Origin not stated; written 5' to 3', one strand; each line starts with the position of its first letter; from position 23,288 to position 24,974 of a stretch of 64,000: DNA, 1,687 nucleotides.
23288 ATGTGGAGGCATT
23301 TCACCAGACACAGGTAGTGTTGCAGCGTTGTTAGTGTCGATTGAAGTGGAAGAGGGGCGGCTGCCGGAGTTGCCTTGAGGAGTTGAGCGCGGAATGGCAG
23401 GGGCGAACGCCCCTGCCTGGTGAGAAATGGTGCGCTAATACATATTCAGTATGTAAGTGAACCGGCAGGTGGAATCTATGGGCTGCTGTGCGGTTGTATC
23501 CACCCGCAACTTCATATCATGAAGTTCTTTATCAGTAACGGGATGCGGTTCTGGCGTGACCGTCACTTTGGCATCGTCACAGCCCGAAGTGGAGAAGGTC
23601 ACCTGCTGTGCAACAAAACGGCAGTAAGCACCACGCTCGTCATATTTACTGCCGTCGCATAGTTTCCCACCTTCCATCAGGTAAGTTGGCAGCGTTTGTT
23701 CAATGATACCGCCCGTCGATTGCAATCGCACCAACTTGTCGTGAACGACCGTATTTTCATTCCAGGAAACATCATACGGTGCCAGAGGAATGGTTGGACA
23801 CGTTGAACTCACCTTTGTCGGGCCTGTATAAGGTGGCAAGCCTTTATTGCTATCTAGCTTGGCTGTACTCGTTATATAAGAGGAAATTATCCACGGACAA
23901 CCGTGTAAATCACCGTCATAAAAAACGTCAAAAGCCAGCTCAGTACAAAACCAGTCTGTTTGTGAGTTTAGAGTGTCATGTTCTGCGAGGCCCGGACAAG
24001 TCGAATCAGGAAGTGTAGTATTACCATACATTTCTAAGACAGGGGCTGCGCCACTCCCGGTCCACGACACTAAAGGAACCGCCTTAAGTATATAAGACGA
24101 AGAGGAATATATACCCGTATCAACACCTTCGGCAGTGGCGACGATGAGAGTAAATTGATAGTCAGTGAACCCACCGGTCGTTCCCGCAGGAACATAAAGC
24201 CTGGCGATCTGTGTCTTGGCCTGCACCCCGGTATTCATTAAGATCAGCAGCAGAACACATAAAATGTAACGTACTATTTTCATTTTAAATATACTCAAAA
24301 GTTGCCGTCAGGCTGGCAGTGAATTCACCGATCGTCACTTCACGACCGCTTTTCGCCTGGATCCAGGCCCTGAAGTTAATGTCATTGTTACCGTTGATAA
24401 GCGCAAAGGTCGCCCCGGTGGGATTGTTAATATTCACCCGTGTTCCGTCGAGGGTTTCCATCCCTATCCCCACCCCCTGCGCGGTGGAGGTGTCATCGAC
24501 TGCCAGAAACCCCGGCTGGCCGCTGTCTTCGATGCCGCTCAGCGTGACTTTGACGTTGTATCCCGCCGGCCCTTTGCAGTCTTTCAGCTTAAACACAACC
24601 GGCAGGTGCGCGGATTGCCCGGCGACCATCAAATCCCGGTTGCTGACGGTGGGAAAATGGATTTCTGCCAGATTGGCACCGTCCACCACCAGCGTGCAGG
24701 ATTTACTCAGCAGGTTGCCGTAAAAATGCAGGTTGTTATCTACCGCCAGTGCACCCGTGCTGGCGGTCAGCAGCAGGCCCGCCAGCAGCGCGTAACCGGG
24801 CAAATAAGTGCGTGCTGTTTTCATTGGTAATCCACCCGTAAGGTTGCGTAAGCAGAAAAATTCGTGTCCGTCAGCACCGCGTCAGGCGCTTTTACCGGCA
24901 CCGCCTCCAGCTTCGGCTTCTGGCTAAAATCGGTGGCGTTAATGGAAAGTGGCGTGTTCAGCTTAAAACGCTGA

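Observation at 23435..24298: Terminal gene of the fimbrial operon encodes an atypical Cys-rich protein without an obvious pilin domain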

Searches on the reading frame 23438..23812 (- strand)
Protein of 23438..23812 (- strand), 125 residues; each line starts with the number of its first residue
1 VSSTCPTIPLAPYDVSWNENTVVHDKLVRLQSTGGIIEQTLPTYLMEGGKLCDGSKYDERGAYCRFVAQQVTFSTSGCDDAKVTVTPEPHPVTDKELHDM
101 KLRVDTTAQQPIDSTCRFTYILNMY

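Call 61: search_protein_representatives(alignment_id=A3)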
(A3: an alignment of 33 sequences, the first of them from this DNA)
Query: 33 sequences, 125 profile positions. Proteins with E-value up to 0.001 (for the whole library): 41; up to 1e-10: 31; up to 1e-30: 18. The best 41 are listed.
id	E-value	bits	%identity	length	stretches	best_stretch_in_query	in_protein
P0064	9.9e-63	225.9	-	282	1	2-125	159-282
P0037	2.7e-60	218.0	-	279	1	2-125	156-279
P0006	3.0e-59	214.6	-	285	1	2-125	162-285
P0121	4.5e-59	214.1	-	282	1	2-125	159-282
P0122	4.5e-55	201.2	-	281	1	3-125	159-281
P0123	4.5e-55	201.1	-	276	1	2-125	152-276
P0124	1.5e-49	183.3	-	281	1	2-125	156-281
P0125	5.7e-44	165.3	-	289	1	2-125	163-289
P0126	9.6e-44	164.6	-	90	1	36-125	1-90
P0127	1.5e-42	160.7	-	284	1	2-125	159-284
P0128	1.4e-40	154.4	-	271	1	3-123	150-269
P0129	4.2e-40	152.8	-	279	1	3-125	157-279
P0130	2.1e-39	150.6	-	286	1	3-124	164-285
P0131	2.3e-36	140.7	-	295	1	4-125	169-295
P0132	1.1e-34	135.3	-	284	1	2-125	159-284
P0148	3.4e-10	56.1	-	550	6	52-115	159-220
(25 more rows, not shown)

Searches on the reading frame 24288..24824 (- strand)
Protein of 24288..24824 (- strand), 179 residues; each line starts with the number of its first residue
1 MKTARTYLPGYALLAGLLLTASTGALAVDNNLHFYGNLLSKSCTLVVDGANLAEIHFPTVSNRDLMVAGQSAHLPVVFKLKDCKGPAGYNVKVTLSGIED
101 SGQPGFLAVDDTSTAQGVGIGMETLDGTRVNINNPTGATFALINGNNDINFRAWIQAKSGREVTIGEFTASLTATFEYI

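Call 4: search_protein_families(proteins=[window:24288-24824:-], library=ncbifam, max_evalue=0.01)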
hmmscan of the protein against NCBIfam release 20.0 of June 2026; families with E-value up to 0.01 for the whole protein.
window:24288-24824:- (179 aa): 18 families
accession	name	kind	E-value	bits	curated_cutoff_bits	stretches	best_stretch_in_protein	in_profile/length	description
NF011816.0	PRK15288.1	equivalog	1e-42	145.8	253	1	21-179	18-176/176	putative minor fimbrial subunit StfG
NF011792.0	PRK15260.1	equivalog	1.3e-36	126.1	264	1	12-178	10-177/178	fimbrial protein SteF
NF052361.1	FimI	equivalog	2.7e-12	46.7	300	1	24-170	24-170/179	type 1 fimbrial minor subunit FimI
NF052362.1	FimF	equivalog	4.4e-12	45.9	200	1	13-178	7-174/175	type 1 fimbrial adaptor subunit FimF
NF011741.1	PRK15194.1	equivalog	7.7e-12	45.5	140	1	15-168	17-174/185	type 1 fimbrial major subunit FimA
NF007402.0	PRK09934.1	equivalog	8.4e-11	41.9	168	1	29-158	26-151/171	fimbria assembly protein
NF011756.0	PRK15209.1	equivalog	2.9e-10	39.9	221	1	19-166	15-161/174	long polar fimbrial major subunit LpfA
NF011738.0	PRK15191.1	equivalog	5.2e-09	36.1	238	1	16-176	10-169/172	fimbrial protein BcfF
NF011737.0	PRK15190.1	equivalog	1.5e-08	34.5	240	1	17-173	13-175/181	fimbrial protein BcfE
NF011734.0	PRK15187.1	equivalog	9.4e-08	31.9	247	1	15-176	16-175/180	fimbrial protein BcfA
NF011757.0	PRK15210.1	equivalog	2.4e-06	27.8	241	1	79-179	84-194/194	fimbrial protein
NF007276.0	PRK09733.1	equivalog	1.2e-05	25.2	189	1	29-176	27-180/183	fimbrial-like protein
NF011821.1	PRK15293.1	equivalog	1.3e-05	25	300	1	8-178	15-184/185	fimbrial protein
NF052363.1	FimG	equivalog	1.7e-05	24.6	220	1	12-139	8-126/166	type 1 fimbrial minor subunit FimG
NF011817.0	PRK15289.1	equivalog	6.8e-05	22.7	203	1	14-119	12-114/190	chaperone-usher fimbrial major subunit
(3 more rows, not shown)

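Call 65: find_homologous_proteins(query=window:24288-24824:-, max_evalue=0.001)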
Query window:24288-24824:- (179 aa): 109 proteins with E <= 0.001 among 387 candidates.
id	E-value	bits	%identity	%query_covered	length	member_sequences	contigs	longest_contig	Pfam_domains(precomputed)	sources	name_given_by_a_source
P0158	1.4e-103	362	93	100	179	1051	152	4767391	PF00419.27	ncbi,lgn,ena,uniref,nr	ncbi:fimbrial protein [Escherichia coli]|uniref:fimbrial protein n=1 Tax=Escherichia coli TaxID=562 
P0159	5.0e-103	360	93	100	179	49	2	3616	PF00419.27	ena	-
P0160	3.4e-101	354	94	100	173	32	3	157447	PF00419.27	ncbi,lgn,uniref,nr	ncbi:TPA: fimbrial protein [Escherichia coli]|uniref:fimbrial protein n=1 Tax=Escherichia coli TaxID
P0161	2.4e-88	313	81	100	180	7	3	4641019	PF00419.27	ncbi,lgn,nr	ncbi:fimbrial protein [Escherichia coli]|nr:fimbrial protein [Escherichia coli] QML57117.1 fimbrial 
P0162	3.5e-87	309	78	100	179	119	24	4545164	PF00419.27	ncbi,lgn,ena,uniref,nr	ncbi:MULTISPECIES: fimbrial protein [Escherichia]|uniref:fimbrial protein n=1 Tax=Escherichia TaxID=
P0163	3.2e-86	306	78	100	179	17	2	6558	PF00419.27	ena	-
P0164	5.3e-85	302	77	100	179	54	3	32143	PF00419.27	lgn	-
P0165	1.9e-84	300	77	100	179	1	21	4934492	PF00419.27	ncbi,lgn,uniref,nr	ncbi:fimbrial protein [Escherichia fergusonii]|uniref:fimbrial protein n=1 Tax=Escherichia fergusoni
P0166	2.1e-80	287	78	95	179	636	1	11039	PF00419.27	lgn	-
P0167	4.2e-79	282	72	99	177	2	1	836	PF00419.27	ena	-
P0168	1.6e-77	277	99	73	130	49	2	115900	PF00419.27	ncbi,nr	ncbi:fimbrial protein, partial [Escherichia coli]|nr:fimbrial protein [Escherichia coli] MDZ8400469.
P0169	2.6e-77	277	75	100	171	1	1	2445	PF00419.27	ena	-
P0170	1.8e-76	274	79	84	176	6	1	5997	PF00419.27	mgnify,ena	mgnify:CR=1 FL=1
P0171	1.4e-75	271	74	95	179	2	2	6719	PF00419.27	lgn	-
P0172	2.5e-75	270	69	100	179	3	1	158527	PF00419.27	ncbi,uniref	ncbi:fimbrial protein [Escherichia coli]|uniref:fimbrial protein n=1 Tax=Escherichia coli TaxID=562 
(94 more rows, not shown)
